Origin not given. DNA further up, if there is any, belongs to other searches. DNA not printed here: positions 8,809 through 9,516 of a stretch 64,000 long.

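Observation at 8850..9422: GC-enriched orphan receiver-domain gene wedged between uvrB and uvrA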

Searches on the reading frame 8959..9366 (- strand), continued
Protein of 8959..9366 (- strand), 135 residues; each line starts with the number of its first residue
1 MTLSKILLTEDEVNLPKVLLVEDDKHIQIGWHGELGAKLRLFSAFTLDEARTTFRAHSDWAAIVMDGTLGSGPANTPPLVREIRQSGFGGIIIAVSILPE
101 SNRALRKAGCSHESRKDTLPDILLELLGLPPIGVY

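Call 33: predict_structure(alignment_id=A1)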
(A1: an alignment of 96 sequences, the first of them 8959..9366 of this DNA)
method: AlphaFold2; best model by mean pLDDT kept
length: 135 residues; sequences in the alignment: 96
mean_pLDDT: 94.9   pTM: 0.87
mean pLDDT of the five models: 94.9, 94.4, 94.0, 93.5, 92.8
residues with pLDDT >= 90: 118; 70-90: 13; 50-70: 4; < 50: 0
segments of 3 or more residues with pLDDT < 50: none
pLDDT, mean of each block of 10 residues (from residue 1): 75 93 98 97 98 98 98 96 98 98 98 98 98 79
secondary structure, 60 per line:
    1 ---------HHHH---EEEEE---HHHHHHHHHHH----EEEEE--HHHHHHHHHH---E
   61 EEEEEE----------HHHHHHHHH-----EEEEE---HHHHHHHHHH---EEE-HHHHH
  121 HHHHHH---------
elements in order: H10-13 E17-21 H25-35 E40-44 H47-56 E60-66 H77-85 E91-95 H99-108 E112-114 H116-126
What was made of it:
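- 9331..9366 (-): Copy 1 of the 36-nt tandem duplication (codons 1-12, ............); a degenerate N-terminal tail outside the fold. Call 33 (residues 1-13 not in the βα core; pLDDT about 75).
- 8980..9327 (-): Receiver (βα)5 domain, residues 14-129. AlphaFold2 pLDDT 94.9, pTM 0.87, secondary structure β1-α1...β5-α5 (call 33).
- On Receiver (REC / CheY-like) domain: AlphaFold2 model with pLDDT 94.9 and elements E17-21, H25-35, E40-44, H47-56, E60-66, H77-85, E91-95, H99-108, E112-114, H116-126 (call 33).
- The AlphaFold2 model has pLDDT 94.9, pTM 0.87 and (βα)5 topology (call 33). The structure model is very confident (call 33).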

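Call 36: fold_search(model_id=the predicted structure, library=pdb)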
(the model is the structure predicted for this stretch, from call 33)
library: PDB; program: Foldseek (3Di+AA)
matches with E <= 10: 1852; with E <= 0.001: 392
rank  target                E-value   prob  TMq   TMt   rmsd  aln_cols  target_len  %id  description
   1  6ont                  8.8e-07  1.00  0.68  0.75   2.9       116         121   22  Structure of the Francisella response regulator 1452 receiver domain (released 2020-03-25)
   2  3nns_A                1.0e-06  1.00  0.67  0.75   2.9       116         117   22  BeF3 Activated DrrB Receiver Domain (released 2010-08-11)
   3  8fk2_A                1.4e-06  1.00  0.70  0.78   2.7       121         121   18  The N-terminal VicR from Streptococcus mutans (released 2023-10-25)
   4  5e3j_A                1.5e-06  1.00  0.68  0.76   2.6       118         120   21  The response regulator RstA is a potential drug target for Acinetobacter baumannii (released 2016-05-04)
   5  5hm6_A                1.6e-06  1.00  0.66  0.73   3.0       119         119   19  N-terminal domain of BfmR from Acinetobacter baumannii (released 2017-01-18)
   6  1zh2_A                1.8e-06  1.00  0.66  0.73   2.8       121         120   25  Crystal Structure Of The Calcium-Bound Receiver Domain Of Kdp Potassium Transport System Response Regulator KdpE (released 2005-12-13)
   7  1xhf_B                2.3e-06  1.00  0.69  0.75   2.7       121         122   17  Crystal structure of the bef3-activated receiver domain of redox response regulator arca (released 2005-05-17)
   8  6br7_A                2.5e-06  1.00  0.68  0.74   2.8       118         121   20  Beryllium fluorinated receiver domain of BfmR from Acinetobacter baumannii (released 2018-02-21)
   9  7qz2_B                2.8e-06  1.00  0.67  0.69   3.2       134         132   18  Crystal structure of GacS D1 domain in complex with BeF3- (released 2022-07-06)
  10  9xzo                  3.6e-06  1.00  0.68  0.75   2.7       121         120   21  Crystal structure of AI-designed response regulator like protein M1X0B (released 2025-10-01)
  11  6oec_F                3.6e-06  1.00  0.69  0.63   2.8       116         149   19  Yeast Spc42 Trimeric Coiled-Coil Amino Acids 181-211 fused to PDB: 3H5I (released 2019-04-24)
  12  3lte_G                3.9e-06  1.00  0.70  0.77   2.6       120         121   17  CRYSTAL STRUCTURE OF RESPONSE REGULATOR (SIGNAL RECEIVER DOMAIN) FROM Bermanella marisrubri (released 2010-03-31)
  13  6is1_A                4.1e-06  1.00  0.70  0.78   2.6       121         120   17  Crystal Structure of Staphylococcus aureus response regulator ArlR receiver domain in complex with BeF3 and Mg (released 2019-10-30)
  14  3crn_B                4.1e-06  1.00  0.70  0.75   2.5       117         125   20  Crystal structure of response regulator receiver domain protein (CheY-like) from Methanospirillum hungatei JF-1 (released 2008-04-22)
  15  4kfc_B                4.1e-06  1.00  0.66  0.42   3.0       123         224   23  Crystal structure of a hyperactive mutant of response regulator KdpE complexed to its promoter DNA (released 2014-02-19)
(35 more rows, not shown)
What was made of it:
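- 8980..9327 (-): All top Foldseek PDB hits are receiver domains (call 36).
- On Receiver (REC / CheY-like) domain: The top 50 Foldseek PDB hits are all receiver domains or receiver-containing chains (call 36).
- Closest known: Single-domain response regulators of two-component systems. Same: (βα)5 fold (calls 33, 36).
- The top 50 Foldseek PDB hits are all receiver domains or receiver-containing chains, with TM about 0.75 normalised by target (call 36).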

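Call 61: search_protein_families(library=phrogs, proteins=[window:8959-9366:-, P0004, P0008, P0153, P0159], max_evalue=0.01)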
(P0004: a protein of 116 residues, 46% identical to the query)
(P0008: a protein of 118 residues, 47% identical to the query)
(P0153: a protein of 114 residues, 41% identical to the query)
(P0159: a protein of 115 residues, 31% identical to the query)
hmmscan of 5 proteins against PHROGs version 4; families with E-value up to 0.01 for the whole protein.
window:8959-9366:- (135 aa): 0 families

P0004 (116 aa): 2 families
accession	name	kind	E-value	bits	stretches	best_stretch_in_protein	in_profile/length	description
phrog_731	-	unknown function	0.00012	22.4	1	3-91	2-88/227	-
phrog_5982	-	unknown function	0.0013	17.6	1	2-90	868-955/1030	-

P0008 (118 aa): 0 families

P0153 (114 aa): 3 families
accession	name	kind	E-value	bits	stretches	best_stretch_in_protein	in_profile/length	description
phrog_731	-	unknown function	3.8e-07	30.7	1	1-79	1-78/227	-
phrog_5982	-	unknown function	4.5e-05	22.5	1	2-57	869-925/1030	-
phrog_20458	-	unknown function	0.0067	15.7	1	3-106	699-807/829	-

P0159 (115 aa): 2 families
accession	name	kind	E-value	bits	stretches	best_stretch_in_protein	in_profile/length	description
phrog_731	-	unknown function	1.1e-07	32.4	1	1-90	1-90/227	-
phrog_5982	-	unknown function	0.0021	16.9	1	2-96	869-964/1030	-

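Call 62: search_protein_families(library=padloc, proteins=[window:8959-9366:-, P0004, P0008, P0153, P0159], max_evalue=0.01)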
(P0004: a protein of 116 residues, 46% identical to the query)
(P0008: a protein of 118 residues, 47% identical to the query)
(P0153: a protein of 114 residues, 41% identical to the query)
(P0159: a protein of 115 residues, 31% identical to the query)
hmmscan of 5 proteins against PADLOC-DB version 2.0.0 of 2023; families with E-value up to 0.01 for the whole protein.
window:8959-9366:- (135 aa): 0 families

P0004 (116 aa): 0 families

P0008 (118 aa): 0 families

P0153 (114 aa): 0 families

P0159 (115 aa): 0 families

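Call 63: find_encoding_contigs(protein=P0154, flank=8000, max_places=2)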
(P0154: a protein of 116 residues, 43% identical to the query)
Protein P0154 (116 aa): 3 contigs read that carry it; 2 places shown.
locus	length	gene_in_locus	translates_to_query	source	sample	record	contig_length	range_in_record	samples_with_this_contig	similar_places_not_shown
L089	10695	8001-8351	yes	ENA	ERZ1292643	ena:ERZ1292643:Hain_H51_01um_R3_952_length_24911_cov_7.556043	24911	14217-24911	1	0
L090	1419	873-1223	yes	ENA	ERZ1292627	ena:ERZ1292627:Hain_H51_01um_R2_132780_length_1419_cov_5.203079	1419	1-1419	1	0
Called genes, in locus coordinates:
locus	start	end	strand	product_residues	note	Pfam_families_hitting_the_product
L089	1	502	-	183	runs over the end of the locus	PF10502:Peptidase_S26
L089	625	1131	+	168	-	PF01195:Pept_tRNA_hydro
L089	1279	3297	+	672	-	PF17757:UvrB_inter, PF02559:CarD_TRCF_RID, PF00270:DEAD, PF04851:ResIII, PF00271:Helicase_C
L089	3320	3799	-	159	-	-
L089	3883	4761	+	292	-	PF02481:DNA_processg_A, PF17782:WHD_DprA (weak)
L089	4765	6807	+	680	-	PF01751:Toprim, PF01131:Topoisom_bac, PF01396:Zn_ribbon_Top1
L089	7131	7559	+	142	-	-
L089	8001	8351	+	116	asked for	-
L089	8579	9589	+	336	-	PF00389:2-Hacid_dh, PF02826:2-Hacid_dh_C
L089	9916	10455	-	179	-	PF01569:PAP2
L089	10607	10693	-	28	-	?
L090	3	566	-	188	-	?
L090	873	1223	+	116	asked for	-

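Call 64: find_encoding_contigs(protein=P0043, flank=8000, max_places=2)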
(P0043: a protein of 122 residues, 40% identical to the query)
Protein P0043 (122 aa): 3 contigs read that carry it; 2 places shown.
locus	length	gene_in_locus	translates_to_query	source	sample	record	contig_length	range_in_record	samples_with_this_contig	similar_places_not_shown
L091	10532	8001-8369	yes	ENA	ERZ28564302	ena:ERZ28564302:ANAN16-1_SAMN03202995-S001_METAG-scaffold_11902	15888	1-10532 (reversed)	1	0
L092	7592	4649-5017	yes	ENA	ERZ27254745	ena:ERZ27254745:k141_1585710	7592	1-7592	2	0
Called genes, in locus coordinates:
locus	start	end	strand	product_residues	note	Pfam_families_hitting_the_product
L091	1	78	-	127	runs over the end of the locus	-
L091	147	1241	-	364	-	PF01098:FTSW_RODA_SPOVE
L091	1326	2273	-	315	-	-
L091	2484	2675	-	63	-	-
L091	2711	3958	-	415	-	PF01541:GIY-YIG (weak), PF27096:UvrC_M, PF08459:UvrC_RNaseH_dom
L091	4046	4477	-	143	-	PF10648:Gmad2 (faint)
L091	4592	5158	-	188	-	-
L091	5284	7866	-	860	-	PF00005:ABC_tran (faint), PF02463:SMC_N (faint), PF03193:RsgA_GTPase (faint), PF13175:AAA_15 (faint), PF13304:AAA_21 (faint), PF13555:AAA_29 (faint), PF17760:UvrA_inter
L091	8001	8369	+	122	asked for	-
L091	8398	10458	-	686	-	PF00270:DEAD (faint), PF04851:ResIII, PF17757:UvrB_inter, PF27431:UvrB_3rd, PF00271:Helicase_C, PF12344:UvrB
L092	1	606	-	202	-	?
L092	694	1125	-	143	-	PF10648:Gmad2 (faint)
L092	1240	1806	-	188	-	-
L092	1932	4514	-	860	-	PF00005:ABC_tran (faint), PF02463:SMC_N (faint), PF03193:RsgA_GTPase (faint), PF13175:AAA_15 (faint), PF13304:AAA_21 (faint), PF13555:AAA_29 (faint), PF17760:UvrA_inter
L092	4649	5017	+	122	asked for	-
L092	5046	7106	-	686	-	PF00270:DEAD (faint), PF04851:ResIII, PF17757:UvrB_inter, PF27431:UvrB_3rd, PF00271:Helicase_C, PF12344:UvrB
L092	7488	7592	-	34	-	?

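Call 65: find_encoding_contigs(protein=P0162, flank=8000, max_places=2)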
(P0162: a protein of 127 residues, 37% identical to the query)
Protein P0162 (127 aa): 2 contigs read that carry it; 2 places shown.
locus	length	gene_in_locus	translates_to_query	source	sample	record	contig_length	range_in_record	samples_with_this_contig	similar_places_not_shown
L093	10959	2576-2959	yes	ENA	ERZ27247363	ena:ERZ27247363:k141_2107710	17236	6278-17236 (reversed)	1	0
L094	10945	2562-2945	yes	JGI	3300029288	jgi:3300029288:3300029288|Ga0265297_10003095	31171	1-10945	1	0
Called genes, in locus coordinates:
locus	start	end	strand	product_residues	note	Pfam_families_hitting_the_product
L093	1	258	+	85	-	?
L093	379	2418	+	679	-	PF03030:H_PPase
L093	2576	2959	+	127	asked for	-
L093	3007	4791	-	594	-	PF14716:HHH_8, PF14520:HHH_5 (faint), PF14791:DNA_pol_B_thumb, PF02811:PHP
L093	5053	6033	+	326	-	PF00579:tRNA-synt_1b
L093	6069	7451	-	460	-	PF02878:PGM_PMM_I, PF02879:PGM_PMM_II, PF02880:PGM_PMM_III, PF00408:PGM_PMM_IV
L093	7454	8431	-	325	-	-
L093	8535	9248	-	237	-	PF01209:Ubie_methyltran, PF05401:NodS (weak), PF13489:Methyltransf_23, PF07021:MetW, PF13847:Methyltransf_31, PF08241:Methyltransf_11, PF08242:Methyltransf_12, PF13649:Methyltransf_25, +1 more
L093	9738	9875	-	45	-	-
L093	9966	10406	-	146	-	-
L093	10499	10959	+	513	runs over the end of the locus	PF04055:Radical_SAM, PF16199:Radical_SAM_C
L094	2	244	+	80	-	?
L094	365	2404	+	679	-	PF03030:H_PPase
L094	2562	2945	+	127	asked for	-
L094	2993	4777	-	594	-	PF14716:HHH_8, PF14520:HHH_5 (faint), PF14791:DNA_pol_B_thumb, PF02811:PHP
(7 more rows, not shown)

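Call 66: find_encoding_contigs(protein=P0157, flank=8000, max_places=2)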
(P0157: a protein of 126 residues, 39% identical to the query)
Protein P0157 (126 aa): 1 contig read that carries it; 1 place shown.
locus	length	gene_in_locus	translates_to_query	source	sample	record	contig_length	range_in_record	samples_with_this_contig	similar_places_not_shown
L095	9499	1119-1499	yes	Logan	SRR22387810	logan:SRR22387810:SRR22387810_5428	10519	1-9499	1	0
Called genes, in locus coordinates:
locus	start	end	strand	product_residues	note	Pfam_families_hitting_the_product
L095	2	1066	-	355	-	?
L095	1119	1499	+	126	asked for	-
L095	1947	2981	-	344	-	-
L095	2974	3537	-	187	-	PF10502:Peptidase_S26 (weak)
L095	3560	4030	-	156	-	-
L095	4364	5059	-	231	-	-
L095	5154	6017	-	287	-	-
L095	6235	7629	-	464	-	PF00092:VWA, PF13519:VWA_2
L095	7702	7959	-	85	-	PF01541:GIY-YIG, PF10544:T5orf172 (weak)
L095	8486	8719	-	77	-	-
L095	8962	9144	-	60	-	-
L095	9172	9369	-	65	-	-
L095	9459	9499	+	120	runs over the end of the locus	PF05635:23S_rRNA_IVP, PF22296:bAvd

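Call 72: search_dna_similar(query=window:8959-9366:-, collection=phages, mode=protein, max_evalue=0.001, max_rows=10)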
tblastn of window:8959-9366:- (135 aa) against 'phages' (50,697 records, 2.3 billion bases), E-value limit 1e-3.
No match.

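Call 73: search_dna_similar(query=window:8959-9366:-, collection=plasmids, mode=protein, max_evalue=0.001, max_rows=10)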
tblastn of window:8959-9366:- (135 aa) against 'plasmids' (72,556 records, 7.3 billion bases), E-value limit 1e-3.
No match.
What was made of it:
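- Tried and rejected: Nothing was found (calls 72, 73).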

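Call 74: find_related_loci(query=window:8959-9366:-, collection=viral_contigs, flank=5000)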
Query window:8959-9366:- (135 aa) in viral_contigs; peptide patterns used: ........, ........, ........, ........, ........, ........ (x = any residue, [..] = any of these).
17 stretches matched a pattern, but none encodes a relative of the query by tblastn (E <= 1e-3).
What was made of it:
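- On Horizontally acquired islet: No phage, plasmid or viral-contig homologue was found (calls 72-74).
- Tried and rejected: The single-protein scan found nothing (call 74).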

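Call 77: search_protein_families(library=pfam, proteins=[L091:8001-8369:+, P0003], max_evalue=0.1)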
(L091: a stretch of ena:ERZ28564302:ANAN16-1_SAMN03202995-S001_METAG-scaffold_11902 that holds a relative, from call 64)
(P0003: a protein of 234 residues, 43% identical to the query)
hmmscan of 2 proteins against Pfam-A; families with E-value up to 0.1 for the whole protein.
L091:8001-8369:+ (122 aa): 1 family
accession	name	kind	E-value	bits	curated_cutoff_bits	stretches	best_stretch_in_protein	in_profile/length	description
PF00072.30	Response_reg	-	0.0088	16.6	30.2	1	5-94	1-92/111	Response regulator receiver domain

P0003 (234 aa): 2 families
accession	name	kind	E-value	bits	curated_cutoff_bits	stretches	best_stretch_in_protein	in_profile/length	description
PF03709.21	OKR_DC_1_N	-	1.2e-05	26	29.3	0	136-186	14-60/111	Orn/Lys/Arg decarboxylase, N-terminal domain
PF00072.30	Response_reg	-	2.6e-05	24.8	30.2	0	118-216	1-100/111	Response regulator receiver domain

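Call 83: list_cluster_members(proteins=[P0153, P0155, P0085, P0054, P0043, P0159])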
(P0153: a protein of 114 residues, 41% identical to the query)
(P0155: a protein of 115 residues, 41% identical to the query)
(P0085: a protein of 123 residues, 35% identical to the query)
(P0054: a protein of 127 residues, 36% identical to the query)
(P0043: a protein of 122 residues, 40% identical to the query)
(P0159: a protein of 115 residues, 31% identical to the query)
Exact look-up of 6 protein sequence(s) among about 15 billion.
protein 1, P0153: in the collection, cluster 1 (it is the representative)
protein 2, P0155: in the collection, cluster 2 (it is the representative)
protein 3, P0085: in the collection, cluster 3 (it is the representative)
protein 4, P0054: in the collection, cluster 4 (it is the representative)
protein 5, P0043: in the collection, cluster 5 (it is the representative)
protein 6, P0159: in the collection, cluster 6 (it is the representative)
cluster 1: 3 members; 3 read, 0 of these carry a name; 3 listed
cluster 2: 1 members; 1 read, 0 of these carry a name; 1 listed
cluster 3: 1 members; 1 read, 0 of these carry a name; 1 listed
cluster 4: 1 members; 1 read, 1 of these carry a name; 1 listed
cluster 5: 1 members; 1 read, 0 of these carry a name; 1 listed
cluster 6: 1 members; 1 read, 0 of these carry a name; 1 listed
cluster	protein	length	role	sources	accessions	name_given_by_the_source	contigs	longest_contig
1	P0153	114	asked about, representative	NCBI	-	-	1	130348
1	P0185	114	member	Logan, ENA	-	-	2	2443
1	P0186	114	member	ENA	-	-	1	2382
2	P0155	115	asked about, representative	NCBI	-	-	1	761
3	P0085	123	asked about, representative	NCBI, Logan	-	-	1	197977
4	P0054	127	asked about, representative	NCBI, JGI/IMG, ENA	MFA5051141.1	MAG: hypothetical protein WC499_03430 [Patescibacteria group bacterium]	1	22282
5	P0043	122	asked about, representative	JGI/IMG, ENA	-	-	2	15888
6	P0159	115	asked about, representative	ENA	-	-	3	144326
